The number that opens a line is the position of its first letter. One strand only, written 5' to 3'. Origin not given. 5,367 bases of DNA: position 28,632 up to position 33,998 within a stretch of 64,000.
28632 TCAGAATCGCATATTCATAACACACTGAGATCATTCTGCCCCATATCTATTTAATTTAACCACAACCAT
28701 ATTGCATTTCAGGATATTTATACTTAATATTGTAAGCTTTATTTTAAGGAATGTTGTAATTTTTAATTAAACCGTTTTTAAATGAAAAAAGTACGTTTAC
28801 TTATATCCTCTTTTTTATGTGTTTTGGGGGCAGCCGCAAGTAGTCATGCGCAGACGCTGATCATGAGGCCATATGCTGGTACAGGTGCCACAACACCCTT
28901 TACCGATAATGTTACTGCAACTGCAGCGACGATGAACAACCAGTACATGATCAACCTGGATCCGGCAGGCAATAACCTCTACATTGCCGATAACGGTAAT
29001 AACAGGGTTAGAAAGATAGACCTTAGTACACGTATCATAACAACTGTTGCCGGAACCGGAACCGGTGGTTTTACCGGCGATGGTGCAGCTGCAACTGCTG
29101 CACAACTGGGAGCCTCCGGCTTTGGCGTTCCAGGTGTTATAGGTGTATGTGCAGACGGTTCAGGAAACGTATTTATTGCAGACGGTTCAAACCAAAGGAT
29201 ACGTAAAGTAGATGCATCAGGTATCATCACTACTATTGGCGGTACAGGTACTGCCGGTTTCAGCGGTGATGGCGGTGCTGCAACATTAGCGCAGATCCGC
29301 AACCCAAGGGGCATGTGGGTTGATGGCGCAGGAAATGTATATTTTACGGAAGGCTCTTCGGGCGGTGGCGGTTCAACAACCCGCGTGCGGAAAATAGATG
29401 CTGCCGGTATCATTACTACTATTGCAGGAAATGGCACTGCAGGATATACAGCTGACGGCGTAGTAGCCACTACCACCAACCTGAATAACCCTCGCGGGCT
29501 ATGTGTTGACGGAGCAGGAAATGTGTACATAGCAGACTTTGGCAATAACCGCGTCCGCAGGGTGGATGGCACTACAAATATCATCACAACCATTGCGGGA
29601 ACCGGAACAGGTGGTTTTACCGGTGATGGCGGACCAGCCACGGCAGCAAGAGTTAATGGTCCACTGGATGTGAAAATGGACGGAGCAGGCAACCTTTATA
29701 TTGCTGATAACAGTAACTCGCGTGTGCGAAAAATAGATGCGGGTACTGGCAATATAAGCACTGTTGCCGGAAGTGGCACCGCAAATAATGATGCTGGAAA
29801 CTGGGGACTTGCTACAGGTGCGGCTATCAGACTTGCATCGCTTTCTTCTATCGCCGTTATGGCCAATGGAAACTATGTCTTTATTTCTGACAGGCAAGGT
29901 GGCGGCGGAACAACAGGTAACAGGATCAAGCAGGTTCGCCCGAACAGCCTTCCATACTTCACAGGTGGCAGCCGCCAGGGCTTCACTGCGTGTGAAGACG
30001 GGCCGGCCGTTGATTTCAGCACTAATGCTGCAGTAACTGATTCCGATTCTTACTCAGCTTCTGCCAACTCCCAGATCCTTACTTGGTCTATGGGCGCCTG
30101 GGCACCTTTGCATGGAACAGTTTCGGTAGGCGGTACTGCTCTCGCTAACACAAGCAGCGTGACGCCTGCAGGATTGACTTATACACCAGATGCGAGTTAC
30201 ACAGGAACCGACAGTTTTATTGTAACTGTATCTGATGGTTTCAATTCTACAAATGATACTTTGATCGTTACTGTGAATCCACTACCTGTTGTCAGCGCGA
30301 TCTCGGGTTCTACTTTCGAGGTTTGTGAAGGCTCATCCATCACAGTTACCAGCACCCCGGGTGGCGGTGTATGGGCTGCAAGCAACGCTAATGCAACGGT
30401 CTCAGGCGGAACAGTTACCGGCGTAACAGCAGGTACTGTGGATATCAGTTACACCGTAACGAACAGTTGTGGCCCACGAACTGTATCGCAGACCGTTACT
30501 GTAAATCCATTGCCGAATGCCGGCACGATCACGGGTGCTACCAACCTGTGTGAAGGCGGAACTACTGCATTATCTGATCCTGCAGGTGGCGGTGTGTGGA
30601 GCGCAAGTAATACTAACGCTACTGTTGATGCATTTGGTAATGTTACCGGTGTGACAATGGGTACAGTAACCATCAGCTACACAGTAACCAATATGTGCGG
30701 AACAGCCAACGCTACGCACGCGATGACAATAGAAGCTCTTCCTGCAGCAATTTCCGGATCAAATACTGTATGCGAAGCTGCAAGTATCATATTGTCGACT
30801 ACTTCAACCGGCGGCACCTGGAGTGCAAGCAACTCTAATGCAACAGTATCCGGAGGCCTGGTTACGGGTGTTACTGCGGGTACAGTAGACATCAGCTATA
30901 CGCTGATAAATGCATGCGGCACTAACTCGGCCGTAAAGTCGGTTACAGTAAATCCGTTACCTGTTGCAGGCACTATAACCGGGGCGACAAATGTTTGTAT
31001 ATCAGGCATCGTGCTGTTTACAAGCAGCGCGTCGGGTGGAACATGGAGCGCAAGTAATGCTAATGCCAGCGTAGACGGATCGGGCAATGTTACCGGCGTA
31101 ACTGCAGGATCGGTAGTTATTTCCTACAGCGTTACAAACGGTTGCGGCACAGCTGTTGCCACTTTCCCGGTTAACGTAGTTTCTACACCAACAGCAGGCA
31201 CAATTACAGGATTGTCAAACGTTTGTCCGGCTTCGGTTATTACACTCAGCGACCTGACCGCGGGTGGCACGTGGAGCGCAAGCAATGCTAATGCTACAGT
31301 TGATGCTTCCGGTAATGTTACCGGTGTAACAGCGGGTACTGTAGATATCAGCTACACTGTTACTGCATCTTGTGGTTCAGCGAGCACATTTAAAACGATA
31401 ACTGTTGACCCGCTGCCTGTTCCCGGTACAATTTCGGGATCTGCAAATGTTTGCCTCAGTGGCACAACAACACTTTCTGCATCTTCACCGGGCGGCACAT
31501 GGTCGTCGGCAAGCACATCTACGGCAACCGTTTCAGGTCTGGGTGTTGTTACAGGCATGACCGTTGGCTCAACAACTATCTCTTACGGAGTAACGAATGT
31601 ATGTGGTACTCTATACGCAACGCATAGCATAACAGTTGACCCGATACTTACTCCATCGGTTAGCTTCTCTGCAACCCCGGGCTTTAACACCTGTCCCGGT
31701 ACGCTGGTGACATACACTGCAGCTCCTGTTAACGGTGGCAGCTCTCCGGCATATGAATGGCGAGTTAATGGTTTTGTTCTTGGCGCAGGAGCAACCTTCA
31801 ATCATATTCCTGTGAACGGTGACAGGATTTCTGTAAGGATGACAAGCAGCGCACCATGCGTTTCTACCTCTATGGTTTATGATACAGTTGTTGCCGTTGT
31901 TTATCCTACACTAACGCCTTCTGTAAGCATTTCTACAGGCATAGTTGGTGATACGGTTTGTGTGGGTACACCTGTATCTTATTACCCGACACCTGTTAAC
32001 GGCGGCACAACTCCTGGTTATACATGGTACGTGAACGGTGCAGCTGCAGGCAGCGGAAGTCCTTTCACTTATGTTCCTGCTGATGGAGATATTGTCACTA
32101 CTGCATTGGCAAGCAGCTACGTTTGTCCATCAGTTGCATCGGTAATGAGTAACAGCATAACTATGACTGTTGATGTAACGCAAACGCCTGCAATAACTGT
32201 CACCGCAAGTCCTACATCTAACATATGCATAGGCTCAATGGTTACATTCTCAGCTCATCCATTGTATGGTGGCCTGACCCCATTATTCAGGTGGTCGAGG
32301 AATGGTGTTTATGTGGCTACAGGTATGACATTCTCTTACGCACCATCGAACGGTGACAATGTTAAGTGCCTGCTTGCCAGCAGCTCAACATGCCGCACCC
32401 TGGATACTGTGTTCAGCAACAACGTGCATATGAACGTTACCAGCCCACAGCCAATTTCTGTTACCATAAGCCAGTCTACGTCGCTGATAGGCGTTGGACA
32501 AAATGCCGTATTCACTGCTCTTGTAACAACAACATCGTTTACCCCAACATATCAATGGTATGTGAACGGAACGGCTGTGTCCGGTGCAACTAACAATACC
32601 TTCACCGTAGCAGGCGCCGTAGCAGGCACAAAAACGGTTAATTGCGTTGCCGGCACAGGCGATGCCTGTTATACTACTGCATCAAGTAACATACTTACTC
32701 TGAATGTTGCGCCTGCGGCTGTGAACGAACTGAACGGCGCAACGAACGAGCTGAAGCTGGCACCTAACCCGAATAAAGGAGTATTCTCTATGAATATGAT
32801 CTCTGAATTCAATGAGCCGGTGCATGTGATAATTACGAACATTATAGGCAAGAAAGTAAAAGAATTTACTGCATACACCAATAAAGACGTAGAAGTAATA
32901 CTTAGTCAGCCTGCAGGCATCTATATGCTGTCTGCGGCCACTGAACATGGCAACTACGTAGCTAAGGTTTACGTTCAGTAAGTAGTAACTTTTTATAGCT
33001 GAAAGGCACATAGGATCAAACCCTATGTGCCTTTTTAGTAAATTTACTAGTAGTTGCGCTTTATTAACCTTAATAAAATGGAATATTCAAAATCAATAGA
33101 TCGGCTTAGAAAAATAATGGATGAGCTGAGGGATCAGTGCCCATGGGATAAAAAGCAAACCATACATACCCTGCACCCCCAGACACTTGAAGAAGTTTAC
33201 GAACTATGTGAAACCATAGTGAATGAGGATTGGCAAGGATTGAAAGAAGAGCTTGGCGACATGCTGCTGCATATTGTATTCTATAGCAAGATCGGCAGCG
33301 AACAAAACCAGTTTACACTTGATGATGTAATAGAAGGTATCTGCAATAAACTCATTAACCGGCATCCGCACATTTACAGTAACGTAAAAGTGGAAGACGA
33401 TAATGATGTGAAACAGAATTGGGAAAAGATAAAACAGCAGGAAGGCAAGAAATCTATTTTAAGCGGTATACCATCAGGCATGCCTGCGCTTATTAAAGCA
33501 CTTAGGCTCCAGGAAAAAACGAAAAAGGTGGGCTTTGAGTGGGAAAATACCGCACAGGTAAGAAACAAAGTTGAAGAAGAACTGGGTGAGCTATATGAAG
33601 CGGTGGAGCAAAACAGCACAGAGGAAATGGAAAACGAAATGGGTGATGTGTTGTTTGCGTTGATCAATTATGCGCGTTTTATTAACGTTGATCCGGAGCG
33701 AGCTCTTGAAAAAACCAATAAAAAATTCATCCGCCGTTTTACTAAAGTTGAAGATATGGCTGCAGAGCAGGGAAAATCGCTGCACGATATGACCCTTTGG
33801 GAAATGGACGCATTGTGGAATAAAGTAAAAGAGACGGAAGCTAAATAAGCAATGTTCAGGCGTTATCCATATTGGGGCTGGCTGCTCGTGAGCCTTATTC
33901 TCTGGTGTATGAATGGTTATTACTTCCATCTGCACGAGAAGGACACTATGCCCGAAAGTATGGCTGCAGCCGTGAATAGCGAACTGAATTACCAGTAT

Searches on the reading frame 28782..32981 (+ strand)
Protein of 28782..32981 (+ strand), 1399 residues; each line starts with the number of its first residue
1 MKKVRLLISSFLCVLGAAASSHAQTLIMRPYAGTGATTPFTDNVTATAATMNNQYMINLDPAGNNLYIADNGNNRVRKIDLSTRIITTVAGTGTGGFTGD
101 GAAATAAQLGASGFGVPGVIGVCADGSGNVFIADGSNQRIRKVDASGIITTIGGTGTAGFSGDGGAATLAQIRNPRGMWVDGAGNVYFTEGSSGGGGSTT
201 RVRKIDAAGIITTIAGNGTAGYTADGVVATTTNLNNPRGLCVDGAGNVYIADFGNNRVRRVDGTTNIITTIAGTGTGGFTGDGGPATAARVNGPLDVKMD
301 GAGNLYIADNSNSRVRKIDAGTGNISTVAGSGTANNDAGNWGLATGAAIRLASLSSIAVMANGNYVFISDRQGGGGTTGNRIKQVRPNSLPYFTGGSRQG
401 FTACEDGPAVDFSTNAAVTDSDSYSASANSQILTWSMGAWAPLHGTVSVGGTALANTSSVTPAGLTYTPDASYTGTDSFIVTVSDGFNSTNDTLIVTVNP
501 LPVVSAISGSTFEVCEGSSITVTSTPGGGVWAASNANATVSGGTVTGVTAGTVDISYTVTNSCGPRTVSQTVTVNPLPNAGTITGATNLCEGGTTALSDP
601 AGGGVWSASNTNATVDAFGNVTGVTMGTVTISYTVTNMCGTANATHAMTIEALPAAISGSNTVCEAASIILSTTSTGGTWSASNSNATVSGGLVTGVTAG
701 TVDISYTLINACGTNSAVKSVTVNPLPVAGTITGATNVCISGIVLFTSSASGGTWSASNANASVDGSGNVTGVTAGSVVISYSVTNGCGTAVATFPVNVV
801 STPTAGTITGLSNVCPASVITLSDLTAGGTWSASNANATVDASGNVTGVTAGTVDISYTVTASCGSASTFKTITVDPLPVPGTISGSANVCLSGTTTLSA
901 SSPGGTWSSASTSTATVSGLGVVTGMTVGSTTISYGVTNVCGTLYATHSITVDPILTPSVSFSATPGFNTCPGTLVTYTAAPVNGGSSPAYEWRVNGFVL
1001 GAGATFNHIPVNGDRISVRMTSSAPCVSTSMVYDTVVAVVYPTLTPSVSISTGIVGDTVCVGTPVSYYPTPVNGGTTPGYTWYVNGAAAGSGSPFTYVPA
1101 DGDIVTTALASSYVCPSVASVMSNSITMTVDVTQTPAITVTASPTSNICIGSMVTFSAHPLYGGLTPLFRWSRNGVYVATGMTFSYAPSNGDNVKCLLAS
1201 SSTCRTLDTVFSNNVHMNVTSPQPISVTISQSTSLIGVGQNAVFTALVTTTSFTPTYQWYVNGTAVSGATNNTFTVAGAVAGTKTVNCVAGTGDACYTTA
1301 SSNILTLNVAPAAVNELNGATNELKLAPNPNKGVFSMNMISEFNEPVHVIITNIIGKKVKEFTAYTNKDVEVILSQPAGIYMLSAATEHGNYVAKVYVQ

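Call 36: search_protein_families(library=pfam, proteins=[window:28782-32981:+], max_evalue=0.00001)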
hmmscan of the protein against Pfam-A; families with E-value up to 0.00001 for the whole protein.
window:28782-32981:+ (1399 aa): 6 families
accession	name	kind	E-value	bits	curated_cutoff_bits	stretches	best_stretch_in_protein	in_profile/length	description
PF25021.1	TEN_NHL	-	3.8e-22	79.2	27.1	2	161-217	130-178/357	Teneurin NHL domain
PF01436.27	NHL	-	5e-19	67.7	20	1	234-259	1-26/28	NHL repeat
PF02368.24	Big_2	-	2.9e-11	43.6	22.8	0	886-935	16-66/79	Bacterial Ig-like domain (group 2)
PF17963.7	Big_9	-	2.9e-06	28.5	23.6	1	402-498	12-88/89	Bacterial Ig domain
PF13927.12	Ig_3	-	2.9e-06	28.1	30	0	1227-1273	4-58/78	Immunoglobulin domain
PF16820.11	PKD_3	-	6.8e-06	26.3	26.3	0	1057-1099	13-54/68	PKD-like domain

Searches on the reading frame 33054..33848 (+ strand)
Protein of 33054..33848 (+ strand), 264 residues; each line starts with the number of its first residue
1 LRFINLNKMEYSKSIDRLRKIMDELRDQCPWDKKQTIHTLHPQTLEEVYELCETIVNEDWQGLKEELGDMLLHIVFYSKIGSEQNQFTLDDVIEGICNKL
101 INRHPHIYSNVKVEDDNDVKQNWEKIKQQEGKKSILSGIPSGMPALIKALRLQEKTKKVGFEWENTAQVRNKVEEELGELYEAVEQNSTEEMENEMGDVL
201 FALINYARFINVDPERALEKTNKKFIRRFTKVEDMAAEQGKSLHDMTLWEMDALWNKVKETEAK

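Call 36: search_protein_families(library=pfam, proteins=[window:33054-33848:+], max_evalue=0.00001)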
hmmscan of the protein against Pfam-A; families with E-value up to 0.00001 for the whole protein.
window:33054-33848:+ (264 aa): 2 families
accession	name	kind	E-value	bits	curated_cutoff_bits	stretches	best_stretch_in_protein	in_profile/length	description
PF03819.22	MazG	-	1.7e-39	134.4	22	2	35-107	1-73/74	MazG nucleotide pyrophosphohydrolase domain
PF01503.22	PRA-PH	-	3.5e-11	43.8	21.3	1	148-223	6-84/86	Phosphoribosyl-ATP pyrophosphohydrolase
